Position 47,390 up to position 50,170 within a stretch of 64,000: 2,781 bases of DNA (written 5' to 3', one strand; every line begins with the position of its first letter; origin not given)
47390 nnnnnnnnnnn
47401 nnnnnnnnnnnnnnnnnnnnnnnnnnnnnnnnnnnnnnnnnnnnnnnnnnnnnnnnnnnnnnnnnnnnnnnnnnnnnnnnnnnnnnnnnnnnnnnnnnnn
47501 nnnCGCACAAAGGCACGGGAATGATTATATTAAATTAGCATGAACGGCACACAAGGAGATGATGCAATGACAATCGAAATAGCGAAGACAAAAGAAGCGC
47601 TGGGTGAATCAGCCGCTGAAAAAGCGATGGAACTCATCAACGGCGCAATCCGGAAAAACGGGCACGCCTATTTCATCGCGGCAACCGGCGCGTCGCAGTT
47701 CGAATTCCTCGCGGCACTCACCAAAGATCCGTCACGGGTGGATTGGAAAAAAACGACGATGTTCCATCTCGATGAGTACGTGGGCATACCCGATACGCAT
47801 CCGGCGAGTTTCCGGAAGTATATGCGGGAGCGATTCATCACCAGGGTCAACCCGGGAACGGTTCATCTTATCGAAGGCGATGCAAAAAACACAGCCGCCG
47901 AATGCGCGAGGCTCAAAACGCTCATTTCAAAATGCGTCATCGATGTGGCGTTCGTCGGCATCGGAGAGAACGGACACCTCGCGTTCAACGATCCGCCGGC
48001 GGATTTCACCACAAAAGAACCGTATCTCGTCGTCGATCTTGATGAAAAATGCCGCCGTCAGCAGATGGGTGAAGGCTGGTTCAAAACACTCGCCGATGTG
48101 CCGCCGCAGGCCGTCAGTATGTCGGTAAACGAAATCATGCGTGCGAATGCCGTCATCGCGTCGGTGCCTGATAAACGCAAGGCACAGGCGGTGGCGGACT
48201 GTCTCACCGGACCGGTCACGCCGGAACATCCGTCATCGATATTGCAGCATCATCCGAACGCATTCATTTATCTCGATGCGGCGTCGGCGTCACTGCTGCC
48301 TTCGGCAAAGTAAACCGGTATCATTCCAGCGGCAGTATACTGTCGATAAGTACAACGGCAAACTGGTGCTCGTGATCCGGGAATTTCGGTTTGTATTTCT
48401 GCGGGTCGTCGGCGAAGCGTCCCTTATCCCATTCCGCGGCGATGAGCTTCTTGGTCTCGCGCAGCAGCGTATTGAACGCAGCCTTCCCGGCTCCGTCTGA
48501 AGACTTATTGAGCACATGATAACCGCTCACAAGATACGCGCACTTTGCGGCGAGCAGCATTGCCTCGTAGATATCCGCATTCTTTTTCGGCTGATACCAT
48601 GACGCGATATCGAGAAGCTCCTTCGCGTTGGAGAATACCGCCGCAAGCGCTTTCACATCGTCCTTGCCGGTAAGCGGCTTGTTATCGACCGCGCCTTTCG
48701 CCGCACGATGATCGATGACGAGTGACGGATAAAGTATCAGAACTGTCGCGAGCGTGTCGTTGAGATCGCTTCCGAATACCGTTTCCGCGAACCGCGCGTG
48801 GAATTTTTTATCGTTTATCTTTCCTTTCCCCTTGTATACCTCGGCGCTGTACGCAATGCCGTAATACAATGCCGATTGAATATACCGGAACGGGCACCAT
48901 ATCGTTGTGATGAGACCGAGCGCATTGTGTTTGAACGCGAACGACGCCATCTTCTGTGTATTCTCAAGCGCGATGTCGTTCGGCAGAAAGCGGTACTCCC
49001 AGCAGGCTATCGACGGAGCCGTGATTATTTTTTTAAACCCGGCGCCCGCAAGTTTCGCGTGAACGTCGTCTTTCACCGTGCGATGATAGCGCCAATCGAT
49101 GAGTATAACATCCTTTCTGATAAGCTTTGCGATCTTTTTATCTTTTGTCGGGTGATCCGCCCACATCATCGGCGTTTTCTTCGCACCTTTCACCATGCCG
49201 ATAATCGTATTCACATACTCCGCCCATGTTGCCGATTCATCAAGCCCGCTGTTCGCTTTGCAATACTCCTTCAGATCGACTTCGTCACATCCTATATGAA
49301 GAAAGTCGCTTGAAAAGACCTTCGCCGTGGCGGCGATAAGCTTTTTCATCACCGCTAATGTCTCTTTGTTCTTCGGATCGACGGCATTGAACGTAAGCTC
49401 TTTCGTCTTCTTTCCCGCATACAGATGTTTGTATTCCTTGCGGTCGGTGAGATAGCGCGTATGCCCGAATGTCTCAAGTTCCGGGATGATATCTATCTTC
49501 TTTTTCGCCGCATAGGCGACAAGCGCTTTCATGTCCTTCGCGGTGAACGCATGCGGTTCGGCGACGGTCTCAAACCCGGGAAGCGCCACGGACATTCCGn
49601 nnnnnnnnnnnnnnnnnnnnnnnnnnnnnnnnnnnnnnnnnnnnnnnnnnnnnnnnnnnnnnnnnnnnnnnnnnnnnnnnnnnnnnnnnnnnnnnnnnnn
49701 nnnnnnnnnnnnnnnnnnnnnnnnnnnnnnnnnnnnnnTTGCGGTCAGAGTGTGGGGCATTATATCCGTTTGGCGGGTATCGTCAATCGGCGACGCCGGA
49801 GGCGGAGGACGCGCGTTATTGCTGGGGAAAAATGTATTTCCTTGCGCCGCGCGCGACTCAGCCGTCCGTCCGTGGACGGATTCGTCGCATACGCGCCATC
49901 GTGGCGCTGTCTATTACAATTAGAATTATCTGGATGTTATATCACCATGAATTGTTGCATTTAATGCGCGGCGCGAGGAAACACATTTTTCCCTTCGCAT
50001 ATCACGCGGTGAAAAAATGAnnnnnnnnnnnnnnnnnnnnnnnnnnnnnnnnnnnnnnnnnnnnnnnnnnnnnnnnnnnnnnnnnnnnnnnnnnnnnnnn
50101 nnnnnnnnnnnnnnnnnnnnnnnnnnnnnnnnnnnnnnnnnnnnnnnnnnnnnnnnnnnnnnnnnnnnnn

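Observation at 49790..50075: Copy 2 of the structured element: context, strand hints and alternative readings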

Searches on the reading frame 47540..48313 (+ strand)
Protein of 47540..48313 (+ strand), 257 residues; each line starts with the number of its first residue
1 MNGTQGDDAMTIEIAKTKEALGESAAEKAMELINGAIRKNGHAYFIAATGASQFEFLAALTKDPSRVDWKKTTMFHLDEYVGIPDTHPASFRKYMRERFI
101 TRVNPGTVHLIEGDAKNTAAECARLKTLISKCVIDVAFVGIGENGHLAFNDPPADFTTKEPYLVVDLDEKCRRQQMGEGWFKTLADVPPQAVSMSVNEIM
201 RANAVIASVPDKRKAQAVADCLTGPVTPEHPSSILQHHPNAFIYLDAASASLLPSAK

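Call 12: search_protein_families(library=pfam, proteins=[window:47540-48313:+])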
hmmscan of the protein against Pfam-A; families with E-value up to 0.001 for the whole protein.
window:47540-48313:+ (257 aa): 1 family
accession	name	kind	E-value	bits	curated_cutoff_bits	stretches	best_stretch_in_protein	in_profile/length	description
PF01182.26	Glucosamine_iso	-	4.1e-19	69.8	27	1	17-238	2-219/225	Glucosamine-6-phosphate isomerases/6-phosphogluconolactonase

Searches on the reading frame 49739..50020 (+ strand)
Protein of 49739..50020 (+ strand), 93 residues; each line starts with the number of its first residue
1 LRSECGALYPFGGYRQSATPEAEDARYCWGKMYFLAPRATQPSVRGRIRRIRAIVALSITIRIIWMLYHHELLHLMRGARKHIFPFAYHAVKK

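Call 97: list_cluster_members(proteins=[window:49739-50020:+, window:49750-49923:+, window:49961-50116:-, window:50017-50151:+, window:11534-11710:+, window:11558-11713:-, window:11697-11867:-, window:11692-11799:-, window:11801-12022:+, window:11086-11547:-])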
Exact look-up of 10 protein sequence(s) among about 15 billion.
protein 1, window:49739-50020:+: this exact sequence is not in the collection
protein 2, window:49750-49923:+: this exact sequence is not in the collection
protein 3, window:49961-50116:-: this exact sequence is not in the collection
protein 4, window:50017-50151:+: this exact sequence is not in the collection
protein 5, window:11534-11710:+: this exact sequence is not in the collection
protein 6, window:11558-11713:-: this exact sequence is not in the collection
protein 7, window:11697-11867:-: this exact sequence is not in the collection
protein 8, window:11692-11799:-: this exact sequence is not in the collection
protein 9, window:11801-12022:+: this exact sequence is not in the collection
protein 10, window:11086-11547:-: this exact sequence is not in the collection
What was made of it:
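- On Small protein gene: The ORFs are not called by any pipeline (call 97).
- None of ten ORFs tested (nine overlapping the copies, plus 11086-11547 upstream of copy 1) is a called gene in the 15-billion-protein collection (call 97).
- Tried and rejected: An exact look-up of ten ORFs found none on record (call 97).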
